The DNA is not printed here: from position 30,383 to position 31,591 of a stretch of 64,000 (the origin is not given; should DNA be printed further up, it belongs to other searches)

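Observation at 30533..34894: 1141-aa orphan cytoplasmic enzyme with GH94-like phosphorylase motifs (Glu in place of the expected Asp) plus a 302-aa partner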

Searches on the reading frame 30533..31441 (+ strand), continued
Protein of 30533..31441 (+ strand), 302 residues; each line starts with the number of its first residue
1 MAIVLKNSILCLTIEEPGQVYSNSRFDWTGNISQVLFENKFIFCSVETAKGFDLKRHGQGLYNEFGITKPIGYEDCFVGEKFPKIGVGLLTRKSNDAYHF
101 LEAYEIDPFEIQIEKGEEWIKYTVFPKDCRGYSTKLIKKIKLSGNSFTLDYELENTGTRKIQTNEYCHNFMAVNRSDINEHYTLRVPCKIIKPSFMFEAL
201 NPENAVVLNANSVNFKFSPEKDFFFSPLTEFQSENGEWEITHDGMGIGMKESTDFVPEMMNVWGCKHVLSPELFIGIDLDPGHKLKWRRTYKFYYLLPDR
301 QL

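Call 40: search_protein_families(library=pfam, proteins=[L010:1-1269:+, L024:10931-12082:+, L059:3791-4729:+, L031:3-3053:+, L025:2675-6013:+, L013:18130-20871:+, L028:17161-19734:+, L010:1422-3989:+, L016:164-2443:+, L080:10889-12697:-], max_evalue=0.001)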
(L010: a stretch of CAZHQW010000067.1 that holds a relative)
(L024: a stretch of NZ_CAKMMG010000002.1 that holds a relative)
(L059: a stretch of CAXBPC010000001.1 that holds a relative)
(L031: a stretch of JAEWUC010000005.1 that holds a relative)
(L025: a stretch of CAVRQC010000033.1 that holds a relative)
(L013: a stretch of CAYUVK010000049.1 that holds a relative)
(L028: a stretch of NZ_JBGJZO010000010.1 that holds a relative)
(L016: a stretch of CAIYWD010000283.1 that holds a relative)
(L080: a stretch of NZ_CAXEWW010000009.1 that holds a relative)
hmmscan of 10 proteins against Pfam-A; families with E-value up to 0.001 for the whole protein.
L010:1-1269:+ (422 aa): 0 families

L024:10931-12082:+ (383 aa): 1 family
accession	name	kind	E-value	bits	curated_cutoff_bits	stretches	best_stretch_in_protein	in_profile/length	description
PF00266.25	Aminotran_5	-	8.7e-37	127.4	21.5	1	27-371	2-371/371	Aminotransferase class-V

L059:3791-4729:+ (312 aa): 1 family
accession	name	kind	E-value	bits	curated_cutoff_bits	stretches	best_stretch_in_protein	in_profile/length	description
PF00332.24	Glyco_hydro_17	-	3e-07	30.8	28.2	1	224-301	226-301/306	Glycosyl hydrolases family 17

L031:3-3053:+ (1016 aa): 7 families
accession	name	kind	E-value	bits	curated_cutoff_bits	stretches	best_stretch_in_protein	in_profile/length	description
PF00072.30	Response_reg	-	8e-25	87.6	30.2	1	769-878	1-109/111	Response regulator receiver domain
PF07495.19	Y_Y_Y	-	1.1e-22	80.1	26.6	1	369-432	1-64/65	Y_Y_Y domain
PF07494.17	Reg_prop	-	2.1e-22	76.7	20.4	2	234-256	1-23/24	Two component regulator propeller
PF02518.31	HATPase_c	-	6.9e-22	78.4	26.4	1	599-719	2-110/111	Histidine kinase-, DNA gyrase B-, and HSP90-like ATPase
PF12833.13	HTH_18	-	4.1e-21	75.5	33.6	1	935-1012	1-78/80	Helix-turn-helix domain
PF00165.29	HTH_AraC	-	2.5e-14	53.4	26.6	1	975-1012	2-41/42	Bacterial regulatory helix-turn-helix proteins, AraC family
PF00512.31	HisKA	-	5.4e-11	42.8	26.9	1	487-552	1-66/66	His Kinase A (phospho-acceptor) domain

L025:2675-6013:+ (1112 aa): 18 families
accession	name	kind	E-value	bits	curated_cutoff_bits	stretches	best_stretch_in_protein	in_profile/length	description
PF17128.10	DUF5107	-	5.1e-41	141.1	24.4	1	69-373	5-310/310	Domain of unknown function (DUF5107)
PF07719.23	TPR_2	-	1.3e-20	72.2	27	1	1070-1102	2-34/34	Tetratricopeptide repeat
PF13424.12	TPR_12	-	4.9e-16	59.1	30.1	0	939-1004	5-72/77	Tetratricopeptide repeat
PF13428.12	TPR_14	-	7.6e-15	54.4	23.5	0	1072-1111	4-43/44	Tetratricopeptide repeat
PF13432.12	TPR_16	-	2.5e-14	53.8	32.7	0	943-1004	3-58/65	Tetratricopeptide repeat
PF14559.12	TPR_19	-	3.6e-14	53.3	25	0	513-553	12-52/68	Tetratricopeptide repeat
PF00515.34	TPR_1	-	1.1e-12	47.6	27.8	1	1072-1101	4-33/34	Tetratricopeptide repeat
PF13181.12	TPR_8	-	3.8e-11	42.7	25.7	1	1071-1101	3-33/34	Tetratricopeptide repeat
PF13431.12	TPR_17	-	4.3e-07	30.1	24.4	0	514-534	1-21/34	Tetratricopeptide repeat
PF10345.15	Cohesin_load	-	4.8e-07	29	25.8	1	927-1003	345-424/585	Cohesin loading factor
PF13414.12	TPR_11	-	6.9e-07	29.3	26.8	0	808-836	11-39/42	TPR repeat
PF13374.12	TPR_10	-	1.9e-06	28.1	27.5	0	670-690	4-24/42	Tetratricopeptide repeat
PF14561.12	TPR_20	-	3.7e-06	27.6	25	0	603-636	25-58/90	Tetratricopeptide repeat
PF12895.13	ANAPC3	-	1.6e-05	25.5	27.2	0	549-624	5-80/82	Anaphase-promoting complex, cyclosome, subunit 3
PF12688.13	TPR_5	-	7e-05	23.5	24.2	0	986-1047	10-70/119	Tetratrico peptide repeat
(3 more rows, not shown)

L013:18130-20871:+ (914 aa): 7 families
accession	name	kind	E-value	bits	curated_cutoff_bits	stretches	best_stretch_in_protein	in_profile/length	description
PF13715.12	CarbopepD_reg_2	-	1.1e-23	83.5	32.2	1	29-115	2-88/88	CarboxypepD_reg-like domain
PF00593.30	TonB_dep_Rec_b-barrel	-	1.4e-20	75.1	27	1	424-894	26-398/436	TonB dependent receptor-like, beta-barrel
PF13620.12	CarboxypepD_reg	-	1.7e-17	63.9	32.3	1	28-103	2-81/82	Carboxypeptidase regulatory-like domain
PF07715.20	Plug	-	8.9e-17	62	23.9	1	134-233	7-106/107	TonB-dependent Receptor Plug Domain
PF09430.16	EMC7_beta-sandw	-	4.3e-07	30.6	26.6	1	42-107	8-73/122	ER membrane protein complex subunit 7, beta-sandwich domain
PF17802.7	SpaA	-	3.2e-05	24.4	23.1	1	30-95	5-80/91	Prealbumin-like fold domain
PF08308.17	PEGA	-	0.00021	21.5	20.8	1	42-104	11-68/71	PEGA domain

L028:17161-19734:+ (857 aa): 1 family
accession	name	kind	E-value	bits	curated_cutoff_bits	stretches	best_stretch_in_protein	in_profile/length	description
PF10101.14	DUF2339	-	7.7e-49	167.5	33.6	1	207-839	4-658/659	Predicted membrane protein (DUF2339)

L010:1422-3989:+ (855 aa): 4 families
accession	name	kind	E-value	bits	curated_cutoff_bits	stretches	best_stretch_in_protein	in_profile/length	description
PF19408.5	PKD_6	-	1.6e-29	102.5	25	3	274-329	19-74/82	PKD-like domain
PF00722.28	Glyco_hydro_16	-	6.9e-24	84.7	22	1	62-237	8-166/175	Glycosyl hydrolases family 16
PF03935.22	SKN1_KRE6_Sbg1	-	1.2e-15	57.4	30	2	180-272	363-466/501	Beta-glucan synthesis-associated protein SKN1/KRE6/Sbg1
PF18962.6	Por_Secre_tail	-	4.6e-09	36.9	27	1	781-854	1-75/75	Secretion system C-terminal sorting domain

L016:164-2443:+ (759 aa): 8 families
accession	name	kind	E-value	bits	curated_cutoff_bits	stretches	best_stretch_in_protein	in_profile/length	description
PF13328.12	HD_4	-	1e-49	168.7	27.2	1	58-207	1-155/156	HD domain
PF04607.23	RelA_SpoT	-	4.3e-37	127.3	27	1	267-376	1-111/113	Region found in RelA / SpoT proteins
PF02824.27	TGS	-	4e-21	75.3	22.2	1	421-480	1-60/60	TGS domain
PF13291.12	ACT_4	-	2e-12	48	27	1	677-754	3-80/80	ACT domain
PF01966.28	HD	-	1.7e-07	31.9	22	1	77-176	1-116/116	HD domain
PF19296.4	RelA_AH_RIS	-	4.4e-06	27.3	23.8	1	494-648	4-168/185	RelA/SpoT, AH and RIS domains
PF02597.26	ThiS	-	5.7e-05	24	22.5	1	425-478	12-69/76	ThiS family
PF01730.21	UreF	-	0.00016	22.4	23.3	1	12-109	44-127/151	UreF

L080:10889-12697:- (602 aa): 3 families
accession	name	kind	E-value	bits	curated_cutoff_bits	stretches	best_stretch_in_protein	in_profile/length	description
PF19576.4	Acyltransf_2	-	1.9e-28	99.5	27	1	31-272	24-263/266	Acyltransferase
PF13444.12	Acetyltransf_5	-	1.8e-24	86.8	22.4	1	342-443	1-102/102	Acetyltransferase (GNAT) domain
PF01553.26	Acyltransferase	-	1.5e-12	47.9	23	1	68-200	3-131/132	Acyltransferase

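Call 45: search_protein_representatives(alignment_id=A1)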
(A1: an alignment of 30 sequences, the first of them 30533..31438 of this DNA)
Query: 30 sequences, 295 profile positions. Proteins with E-value up to 0.001 (for the whole library): 1889; up to 1e-10: 1430; up to 1e-30: 740. The best 150 are listed.
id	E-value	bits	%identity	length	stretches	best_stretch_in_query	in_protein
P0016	3.1e-131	453.2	-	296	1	2-294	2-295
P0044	3.9e-121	420.1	-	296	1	1-294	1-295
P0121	7.5e-117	406.0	-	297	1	1-294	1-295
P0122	1.1e-108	379.2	-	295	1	1-294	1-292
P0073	7.0e-107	373.3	-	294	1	1-293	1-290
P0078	1.7e-106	372.0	-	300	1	3-293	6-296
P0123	8.2e-106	369.8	-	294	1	3-292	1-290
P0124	1.5e-100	352.5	-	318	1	3-294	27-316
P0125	1.8e-98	345.6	-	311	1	1-294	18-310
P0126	7.5e-96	337.1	-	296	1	1-293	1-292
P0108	1.6e-95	336.0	-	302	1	3-293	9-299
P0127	2.6e-95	335.3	-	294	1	3-294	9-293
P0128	6.2e-95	334.0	-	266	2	1-146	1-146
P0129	3.4e-94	331.6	-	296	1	3-294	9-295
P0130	3.4e-94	331.6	-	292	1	1-292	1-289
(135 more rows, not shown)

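Call 54: search_protein_families(library=ncbifam, proteins=[L012:14409-15680:+], max_evalue=0.00001)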
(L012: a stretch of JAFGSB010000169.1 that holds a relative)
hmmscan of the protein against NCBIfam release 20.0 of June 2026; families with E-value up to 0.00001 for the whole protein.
L012:14409-15680:+ (423 aa): 2 families
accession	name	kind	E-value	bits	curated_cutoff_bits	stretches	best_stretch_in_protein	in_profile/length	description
NF041463.1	GalB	equivalog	2.1e-09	35.8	900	1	52-172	393-514/869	beta-galactosidase GalB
NF041462.1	GalA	equivalog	2.8e-07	29.1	900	1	54-191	333-452/763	beta-galactosidase GalA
